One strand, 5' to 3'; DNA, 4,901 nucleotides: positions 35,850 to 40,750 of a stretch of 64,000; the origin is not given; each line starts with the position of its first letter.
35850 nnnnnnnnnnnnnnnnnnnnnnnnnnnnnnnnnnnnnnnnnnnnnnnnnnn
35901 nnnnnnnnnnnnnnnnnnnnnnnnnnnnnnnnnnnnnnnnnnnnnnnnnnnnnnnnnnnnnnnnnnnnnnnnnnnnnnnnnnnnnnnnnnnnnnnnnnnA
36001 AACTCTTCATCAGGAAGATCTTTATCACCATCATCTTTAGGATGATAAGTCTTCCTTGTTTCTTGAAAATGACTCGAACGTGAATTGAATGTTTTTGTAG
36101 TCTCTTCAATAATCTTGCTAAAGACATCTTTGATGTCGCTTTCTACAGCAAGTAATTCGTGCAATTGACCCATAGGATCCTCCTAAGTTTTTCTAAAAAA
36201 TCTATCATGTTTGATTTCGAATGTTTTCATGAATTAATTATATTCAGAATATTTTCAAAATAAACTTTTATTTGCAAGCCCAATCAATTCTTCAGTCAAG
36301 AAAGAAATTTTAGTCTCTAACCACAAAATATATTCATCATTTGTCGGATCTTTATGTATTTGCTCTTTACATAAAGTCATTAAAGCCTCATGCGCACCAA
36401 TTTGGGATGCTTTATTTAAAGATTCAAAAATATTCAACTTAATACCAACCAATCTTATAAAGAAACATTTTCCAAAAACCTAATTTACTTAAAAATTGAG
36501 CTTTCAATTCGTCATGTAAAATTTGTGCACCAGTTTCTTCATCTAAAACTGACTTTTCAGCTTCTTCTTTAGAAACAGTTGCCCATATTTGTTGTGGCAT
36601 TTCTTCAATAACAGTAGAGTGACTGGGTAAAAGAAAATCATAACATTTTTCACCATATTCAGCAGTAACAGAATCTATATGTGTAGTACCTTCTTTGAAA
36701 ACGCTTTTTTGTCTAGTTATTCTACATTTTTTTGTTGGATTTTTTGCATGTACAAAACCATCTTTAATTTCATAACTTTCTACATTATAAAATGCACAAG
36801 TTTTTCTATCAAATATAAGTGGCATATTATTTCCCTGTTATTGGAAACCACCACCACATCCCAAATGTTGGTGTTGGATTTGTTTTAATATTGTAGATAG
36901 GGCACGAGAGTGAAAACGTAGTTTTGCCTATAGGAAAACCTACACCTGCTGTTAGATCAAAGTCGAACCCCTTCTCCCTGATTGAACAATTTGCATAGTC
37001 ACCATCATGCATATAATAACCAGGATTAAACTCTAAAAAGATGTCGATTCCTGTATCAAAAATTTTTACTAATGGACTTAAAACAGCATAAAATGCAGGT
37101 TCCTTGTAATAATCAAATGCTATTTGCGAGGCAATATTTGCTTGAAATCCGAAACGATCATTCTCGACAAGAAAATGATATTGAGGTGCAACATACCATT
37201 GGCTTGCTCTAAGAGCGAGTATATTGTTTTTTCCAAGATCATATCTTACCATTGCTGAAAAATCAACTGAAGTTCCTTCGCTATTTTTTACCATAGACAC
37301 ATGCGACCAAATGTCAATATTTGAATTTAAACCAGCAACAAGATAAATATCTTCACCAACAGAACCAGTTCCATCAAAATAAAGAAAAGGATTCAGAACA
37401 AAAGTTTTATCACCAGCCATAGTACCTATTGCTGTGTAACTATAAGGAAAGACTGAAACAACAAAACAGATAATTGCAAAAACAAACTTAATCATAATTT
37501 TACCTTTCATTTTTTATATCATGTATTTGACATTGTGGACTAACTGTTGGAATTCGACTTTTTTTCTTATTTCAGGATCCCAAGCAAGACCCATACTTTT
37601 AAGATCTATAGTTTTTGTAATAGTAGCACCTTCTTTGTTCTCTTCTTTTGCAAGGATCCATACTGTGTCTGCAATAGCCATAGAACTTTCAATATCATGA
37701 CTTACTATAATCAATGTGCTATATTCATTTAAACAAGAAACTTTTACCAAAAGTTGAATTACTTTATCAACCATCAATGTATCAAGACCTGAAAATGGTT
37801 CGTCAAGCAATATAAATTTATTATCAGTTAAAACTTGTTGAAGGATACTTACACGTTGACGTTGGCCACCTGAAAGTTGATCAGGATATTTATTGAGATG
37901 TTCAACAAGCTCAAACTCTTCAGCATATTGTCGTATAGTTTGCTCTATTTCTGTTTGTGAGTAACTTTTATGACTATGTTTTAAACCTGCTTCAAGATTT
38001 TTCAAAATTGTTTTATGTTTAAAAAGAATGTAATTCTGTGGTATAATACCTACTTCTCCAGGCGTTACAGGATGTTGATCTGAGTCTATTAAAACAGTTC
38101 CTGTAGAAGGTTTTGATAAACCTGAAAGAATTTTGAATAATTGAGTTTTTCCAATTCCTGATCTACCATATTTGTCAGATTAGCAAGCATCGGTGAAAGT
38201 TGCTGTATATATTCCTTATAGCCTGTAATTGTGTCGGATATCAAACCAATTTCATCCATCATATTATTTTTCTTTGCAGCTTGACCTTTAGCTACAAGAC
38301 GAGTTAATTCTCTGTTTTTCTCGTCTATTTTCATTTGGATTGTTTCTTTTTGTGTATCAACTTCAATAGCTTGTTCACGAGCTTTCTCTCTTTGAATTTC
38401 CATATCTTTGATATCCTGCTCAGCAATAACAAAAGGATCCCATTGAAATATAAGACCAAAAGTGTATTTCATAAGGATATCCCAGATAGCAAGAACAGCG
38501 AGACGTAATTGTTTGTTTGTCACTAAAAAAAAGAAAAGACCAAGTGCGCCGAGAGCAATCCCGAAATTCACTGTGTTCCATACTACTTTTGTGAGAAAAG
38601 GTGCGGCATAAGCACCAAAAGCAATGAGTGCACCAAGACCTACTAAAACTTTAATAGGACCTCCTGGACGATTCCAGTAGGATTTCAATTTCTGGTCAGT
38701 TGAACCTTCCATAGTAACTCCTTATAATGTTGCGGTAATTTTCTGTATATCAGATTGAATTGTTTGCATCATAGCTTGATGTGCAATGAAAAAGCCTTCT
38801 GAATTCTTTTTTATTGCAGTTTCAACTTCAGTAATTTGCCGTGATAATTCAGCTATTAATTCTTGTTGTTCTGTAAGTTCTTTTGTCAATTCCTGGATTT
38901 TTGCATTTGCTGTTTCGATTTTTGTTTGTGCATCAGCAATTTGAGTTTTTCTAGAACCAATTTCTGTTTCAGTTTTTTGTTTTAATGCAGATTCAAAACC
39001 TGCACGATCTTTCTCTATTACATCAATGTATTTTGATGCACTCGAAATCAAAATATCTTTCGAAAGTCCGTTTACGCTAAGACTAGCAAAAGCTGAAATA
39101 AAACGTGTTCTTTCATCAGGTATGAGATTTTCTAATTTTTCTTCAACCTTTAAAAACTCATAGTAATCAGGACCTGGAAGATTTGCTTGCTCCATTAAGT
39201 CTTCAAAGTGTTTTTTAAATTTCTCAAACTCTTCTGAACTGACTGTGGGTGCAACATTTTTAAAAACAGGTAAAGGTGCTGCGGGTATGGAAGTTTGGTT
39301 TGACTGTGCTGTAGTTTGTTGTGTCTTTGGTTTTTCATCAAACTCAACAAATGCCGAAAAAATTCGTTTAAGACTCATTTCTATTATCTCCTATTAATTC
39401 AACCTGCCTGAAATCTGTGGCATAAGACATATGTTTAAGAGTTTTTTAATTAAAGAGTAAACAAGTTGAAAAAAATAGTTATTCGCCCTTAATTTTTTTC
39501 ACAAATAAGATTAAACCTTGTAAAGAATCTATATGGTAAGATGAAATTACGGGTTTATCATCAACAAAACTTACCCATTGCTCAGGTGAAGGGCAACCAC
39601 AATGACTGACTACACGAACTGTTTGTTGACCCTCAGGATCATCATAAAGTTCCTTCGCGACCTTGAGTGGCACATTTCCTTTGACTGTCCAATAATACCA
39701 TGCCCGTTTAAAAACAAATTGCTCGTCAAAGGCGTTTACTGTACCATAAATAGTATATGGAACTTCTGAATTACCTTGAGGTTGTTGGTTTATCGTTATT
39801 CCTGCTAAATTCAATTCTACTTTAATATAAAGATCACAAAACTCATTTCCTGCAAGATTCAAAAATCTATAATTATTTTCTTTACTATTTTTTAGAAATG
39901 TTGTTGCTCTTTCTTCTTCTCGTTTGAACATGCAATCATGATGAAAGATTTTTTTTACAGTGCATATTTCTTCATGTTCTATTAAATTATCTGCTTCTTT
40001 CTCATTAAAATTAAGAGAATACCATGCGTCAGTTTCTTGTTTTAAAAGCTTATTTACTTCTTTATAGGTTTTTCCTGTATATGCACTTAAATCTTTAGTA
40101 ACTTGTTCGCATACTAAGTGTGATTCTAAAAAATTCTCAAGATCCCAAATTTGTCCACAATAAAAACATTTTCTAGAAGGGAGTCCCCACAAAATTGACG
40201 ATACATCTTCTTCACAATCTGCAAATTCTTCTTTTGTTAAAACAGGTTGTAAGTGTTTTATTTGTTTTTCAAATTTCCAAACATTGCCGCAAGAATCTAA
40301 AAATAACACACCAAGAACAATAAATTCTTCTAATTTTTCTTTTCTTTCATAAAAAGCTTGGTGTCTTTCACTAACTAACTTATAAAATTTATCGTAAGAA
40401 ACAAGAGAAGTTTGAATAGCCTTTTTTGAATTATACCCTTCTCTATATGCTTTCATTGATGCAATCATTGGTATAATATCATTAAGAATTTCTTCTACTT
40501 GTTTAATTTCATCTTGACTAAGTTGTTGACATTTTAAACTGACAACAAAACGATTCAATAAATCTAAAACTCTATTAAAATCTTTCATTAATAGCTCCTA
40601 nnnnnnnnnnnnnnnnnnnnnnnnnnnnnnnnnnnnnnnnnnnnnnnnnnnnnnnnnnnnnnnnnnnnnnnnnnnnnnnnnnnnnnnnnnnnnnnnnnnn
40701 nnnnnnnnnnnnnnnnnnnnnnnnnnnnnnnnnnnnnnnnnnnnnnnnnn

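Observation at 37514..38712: ABC ATPase whose Walker A lies upstream of any start codon: frameshift, fusion or pseudogene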

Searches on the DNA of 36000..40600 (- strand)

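Call 6: search_dna_similar(query=window:36000-40600:-, collection=phages, mode=distant, max_rows=20)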
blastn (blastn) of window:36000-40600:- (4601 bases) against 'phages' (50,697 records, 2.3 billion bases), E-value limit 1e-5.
No match.
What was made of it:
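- Tried and rejected: blastn 'distant' of 36000-40600 against 50,697 GenBank phages gave no match (call 6).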

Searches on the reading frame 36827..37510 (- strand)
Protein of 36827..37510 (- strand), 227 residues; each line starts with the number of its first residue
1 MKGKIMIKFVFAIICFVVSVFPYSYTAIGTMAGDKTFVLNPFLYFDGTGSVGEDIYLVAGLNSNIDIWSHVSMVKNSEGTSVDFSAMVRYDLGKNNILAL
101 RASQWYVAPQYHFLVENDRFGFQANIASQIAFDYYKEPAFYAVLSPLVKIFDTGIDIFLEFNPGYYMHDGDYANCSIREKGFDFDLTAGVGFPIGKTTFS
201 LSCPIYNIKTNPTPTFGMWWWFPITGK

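Call 7: search_protein_families(library=pfam, proteins=[window:36827-37510:-], max_evalue=0.01)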
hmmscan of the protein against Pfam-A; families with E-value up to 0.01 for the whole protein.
window:36827-37510:- (227 aa): 0 families

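Call 43: search_protein_families(library=phrogs, proteins=[window:36827-37510:-], max_evalue=0.00001)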
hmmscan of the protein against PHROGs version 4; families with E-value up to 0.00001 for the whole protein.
window:36827-37510:- (227 aa): 0 families

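Call 65: find_encoding_contigs(protein=window:36827-37510:-, flank=8000, max_places=10)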
Protein window:36827-37510:- (227 aa): no gene with exactly this product is on record in the collection.
